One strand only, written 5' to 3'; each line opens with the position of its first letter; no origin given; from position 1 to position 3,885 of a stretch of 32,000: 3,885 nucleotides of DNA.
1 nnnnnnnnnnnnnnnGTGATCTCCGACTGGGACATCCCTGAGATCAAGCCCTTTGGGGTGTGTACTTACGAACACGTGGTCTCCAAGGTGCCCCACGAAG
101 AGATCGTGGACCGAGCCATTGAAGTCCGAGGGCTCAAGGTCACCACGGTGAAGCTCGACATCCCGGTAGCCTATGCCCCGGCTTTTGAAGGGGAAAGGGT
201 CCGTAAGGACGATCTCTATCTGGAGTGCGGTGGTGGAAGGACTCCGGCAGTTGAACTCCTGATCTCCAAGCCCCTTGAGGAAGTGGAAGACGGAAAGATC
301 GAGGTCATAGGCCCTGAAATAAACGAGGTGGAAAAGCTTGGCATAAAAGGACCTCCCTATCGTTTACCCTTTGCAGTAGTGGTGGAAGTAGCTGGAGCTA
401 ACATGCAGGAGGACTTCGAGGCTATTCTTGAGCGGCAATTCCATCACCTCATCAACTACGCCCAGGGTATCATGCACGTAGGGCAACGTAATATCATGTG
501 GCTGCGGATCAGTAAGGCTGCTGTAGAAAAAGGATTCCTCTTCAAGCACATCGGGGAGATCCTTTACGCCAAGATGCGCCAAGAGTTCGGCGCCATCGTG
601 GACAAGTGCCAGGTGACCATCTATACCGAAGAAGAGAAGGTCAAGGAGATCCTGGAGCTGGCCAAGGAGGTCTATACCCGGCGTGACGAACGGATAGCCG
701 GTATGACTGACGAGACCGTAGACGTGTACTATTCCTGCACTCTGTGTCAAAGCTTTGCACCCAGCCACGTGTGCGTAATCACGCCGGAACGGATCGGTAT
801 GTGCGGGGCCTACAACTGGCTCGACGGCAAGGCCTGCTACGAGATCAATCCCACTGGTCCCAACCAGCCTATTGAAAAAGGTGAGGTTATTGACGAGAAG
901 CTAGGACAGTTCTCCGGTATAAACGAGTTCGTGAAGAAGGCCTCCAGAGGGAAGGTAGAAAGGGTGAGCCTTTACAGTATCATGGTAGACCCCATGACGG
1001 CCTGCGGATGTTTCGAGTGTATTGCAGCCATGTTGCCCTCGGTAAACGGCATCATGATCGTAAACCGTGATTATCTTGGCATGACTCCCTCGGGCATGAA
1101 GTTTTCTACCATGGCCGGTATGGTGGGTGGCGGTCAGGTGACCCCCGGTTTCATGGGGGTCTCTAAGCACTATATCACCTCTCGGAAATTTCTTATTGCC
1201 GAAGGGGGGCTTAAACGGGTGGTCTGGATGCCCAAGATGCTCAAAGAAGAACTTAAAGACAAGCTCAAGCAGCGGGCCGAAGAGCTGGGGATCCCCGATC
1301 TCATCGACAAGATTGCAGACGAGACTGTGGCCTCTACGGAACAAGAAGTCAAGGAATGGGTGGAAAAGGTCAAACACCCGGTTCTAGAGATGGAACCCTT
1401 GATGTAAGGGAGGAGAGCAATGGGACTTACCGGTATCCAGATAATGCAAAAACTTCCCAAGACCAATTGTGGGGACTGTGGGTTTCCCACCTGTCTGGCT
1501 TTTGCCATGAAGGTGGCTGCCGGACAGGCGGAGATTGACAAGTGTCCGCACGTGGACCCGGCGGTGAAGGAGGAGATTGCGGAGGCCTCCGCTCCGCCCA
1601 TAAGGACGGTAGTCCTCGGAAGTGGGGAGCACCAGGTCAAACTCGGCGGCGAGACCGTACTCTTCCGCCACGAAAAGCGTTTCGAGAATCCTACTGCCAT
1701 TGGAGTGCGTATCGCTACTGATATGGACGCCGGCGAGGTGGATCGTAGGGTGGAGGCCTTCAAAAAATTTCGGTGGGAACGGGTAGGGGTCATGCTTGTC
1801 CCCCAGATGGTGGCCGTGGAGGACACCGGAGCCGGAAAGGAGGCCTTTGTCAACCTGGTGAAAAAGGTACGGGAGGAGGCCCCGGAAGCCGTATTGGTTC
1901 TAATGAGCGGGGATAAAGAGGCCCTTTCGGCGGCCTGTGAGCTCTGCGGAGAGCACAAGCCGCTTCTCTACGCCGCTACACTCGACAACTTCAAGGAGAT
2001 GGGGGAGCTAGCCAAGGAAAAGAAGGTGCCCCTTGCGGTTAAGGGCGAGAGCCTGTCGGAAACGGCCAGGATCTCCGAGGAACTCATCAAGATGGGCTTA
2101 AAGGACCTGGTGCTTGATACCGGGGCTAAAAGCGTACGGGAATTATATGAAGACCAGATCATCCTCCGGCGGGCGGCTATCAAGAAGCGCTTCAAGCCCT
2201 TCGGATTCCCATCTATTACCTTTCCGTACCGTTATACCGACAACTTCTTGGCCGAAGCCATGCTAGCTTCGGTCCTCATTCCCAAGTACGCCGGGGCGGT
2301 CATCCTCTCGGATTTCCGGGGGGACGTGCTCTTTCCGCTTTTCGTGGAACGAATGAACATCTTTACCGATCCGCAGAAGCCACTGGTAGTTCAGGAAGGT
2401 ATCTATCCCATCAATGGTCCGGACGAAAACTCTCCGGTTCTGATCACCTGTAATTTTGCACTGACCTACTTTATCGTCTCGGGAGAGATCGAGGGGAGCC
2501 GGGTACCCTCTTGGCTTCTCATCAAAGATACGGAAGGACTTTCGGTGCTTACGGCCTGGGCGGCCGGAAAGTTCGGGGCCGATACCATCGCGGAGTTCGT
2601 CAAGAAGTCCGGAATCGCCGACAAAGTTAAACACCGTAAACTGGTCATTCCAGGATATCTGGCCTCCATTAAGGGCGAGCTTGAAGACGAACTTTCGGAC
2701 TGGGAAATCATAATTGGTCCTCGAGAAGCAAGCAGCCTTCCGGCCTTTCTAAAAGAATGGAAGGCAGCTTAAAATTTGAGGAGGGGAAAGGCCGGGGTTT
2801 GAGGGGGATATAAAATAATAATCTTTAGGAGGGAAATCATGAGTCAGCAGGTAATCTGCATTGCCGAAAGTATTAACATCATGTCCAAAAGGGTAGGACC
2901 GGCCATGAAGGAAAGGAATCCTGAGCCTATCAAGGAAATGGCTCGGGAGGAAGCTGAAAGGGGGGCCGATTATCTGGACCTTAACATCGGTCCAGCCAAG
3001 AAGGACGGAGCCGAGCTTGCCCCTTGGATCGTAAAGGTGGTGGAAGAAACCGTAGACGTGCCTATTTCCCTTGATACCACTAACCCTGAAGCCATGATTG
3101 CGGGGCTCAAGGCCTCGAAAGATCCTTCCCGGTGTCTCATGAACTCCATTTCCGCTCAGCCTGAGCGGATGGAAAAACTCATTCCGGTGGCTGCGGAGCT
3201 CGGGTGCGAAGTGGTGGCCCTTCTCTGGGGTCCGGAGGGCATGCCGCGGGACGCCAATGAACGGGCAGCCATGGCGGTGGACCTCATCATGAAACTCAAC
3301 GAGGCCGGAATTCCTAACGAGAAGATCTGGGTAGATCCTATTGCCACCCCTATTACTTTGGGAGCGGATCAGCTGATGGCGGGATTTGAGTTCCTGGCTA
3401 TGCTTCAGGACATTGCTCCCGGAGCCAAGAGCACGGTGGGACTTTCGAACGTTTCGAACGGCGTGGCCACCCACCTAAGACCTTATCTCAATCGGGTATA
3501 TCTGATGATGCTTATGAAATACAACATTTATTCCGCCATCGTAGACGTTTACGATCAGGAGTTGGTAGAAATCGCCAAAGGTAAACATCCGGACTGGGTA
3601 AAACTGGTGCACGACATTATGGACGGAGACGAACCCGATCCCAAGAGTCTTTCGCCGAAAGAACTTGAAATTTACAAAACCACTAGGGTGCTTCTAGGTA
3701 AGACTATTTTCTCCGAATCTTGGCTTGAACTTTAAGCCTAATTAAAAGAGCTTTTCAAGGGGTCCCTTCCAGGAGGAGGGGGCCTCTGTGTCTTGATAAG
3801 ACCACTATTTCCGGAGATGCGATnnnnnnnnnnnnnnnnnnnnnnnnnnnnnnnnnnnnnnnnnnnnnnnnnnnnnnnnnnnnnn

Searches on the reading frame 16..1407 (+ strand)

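Call 56: search_protein_families(library=pfam, proteins=[window:16-1407:+], max_evalue=0.0001)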
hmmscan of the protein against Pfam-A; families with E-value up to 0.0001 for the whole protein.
window:16-1407:+ (463 aa): 2 families
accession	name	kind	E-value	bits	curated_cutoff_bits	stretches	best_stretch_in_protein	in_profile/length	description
PF19436.4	ACS_CODH_B_C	-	2.2e-128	427.4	25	1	220-463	1-245/245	ACS/CODH beta subunit C-terminal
PF03598.20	CdhC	-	5.1e-68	228.3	24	1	49-209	1-155/155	CO dehydrogenase/acetyl-CoA synthase complex beta subunit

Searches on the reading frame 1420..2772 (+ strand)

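Call 56: search_protein_families(library=pfam, proteins=[window:1420-2772:+], max_evalue=0.0001)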
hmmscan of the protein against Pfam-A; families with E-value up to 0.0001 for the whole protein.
window:1420-2772:+ (450 aa): 2 families
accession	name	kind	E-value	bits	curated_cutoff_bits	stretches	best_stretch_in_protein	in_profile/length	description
PF03599.22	CdhD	-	1.2e-89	301.2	24.8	1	64-443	2-386/387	CO dehydrogenase/acetyl-CoA synthase delta subunit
PF04060.18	FeS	-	4.3e-16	58.8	23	1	12-44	1-33/33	Putative Fe-S cluster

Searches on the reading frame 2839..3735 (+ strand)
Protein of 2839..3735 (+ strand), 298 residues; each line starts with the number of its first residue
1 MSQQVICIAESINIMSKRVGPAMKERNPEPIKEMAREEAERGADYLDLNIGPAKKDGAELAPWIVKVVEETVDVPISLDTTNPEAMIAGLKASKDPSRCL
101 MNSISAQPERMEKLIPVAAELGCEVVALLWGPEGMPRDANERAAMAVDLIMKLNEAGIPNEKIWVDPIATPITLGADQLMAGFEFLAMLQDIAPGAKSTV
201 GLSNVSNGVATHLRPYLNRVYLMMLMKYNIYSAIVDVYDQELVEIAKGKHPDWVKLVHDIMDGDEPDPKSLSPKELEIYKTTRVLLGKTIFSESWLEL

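Call 56: search_protein_families(library=pfam, proteins=[window:2839-3735:+], max_evalue=0.0001)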
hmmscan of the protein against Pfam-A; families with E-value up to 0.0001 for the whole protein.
window:2839-3735:+ (298 aa): 2 families
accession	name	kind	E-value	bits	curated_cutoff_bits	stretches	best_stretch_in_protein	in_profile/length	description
PF00809.28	Pterin_bind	-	7e-19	68.9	25.5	1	26-211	18-213/244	Pterin binding enzyme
PF03599.22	CdhD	-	3e-07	30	24.8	1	63-176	87-185/387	CO dehydrogenase/acetyl-CoA synthase delta subunit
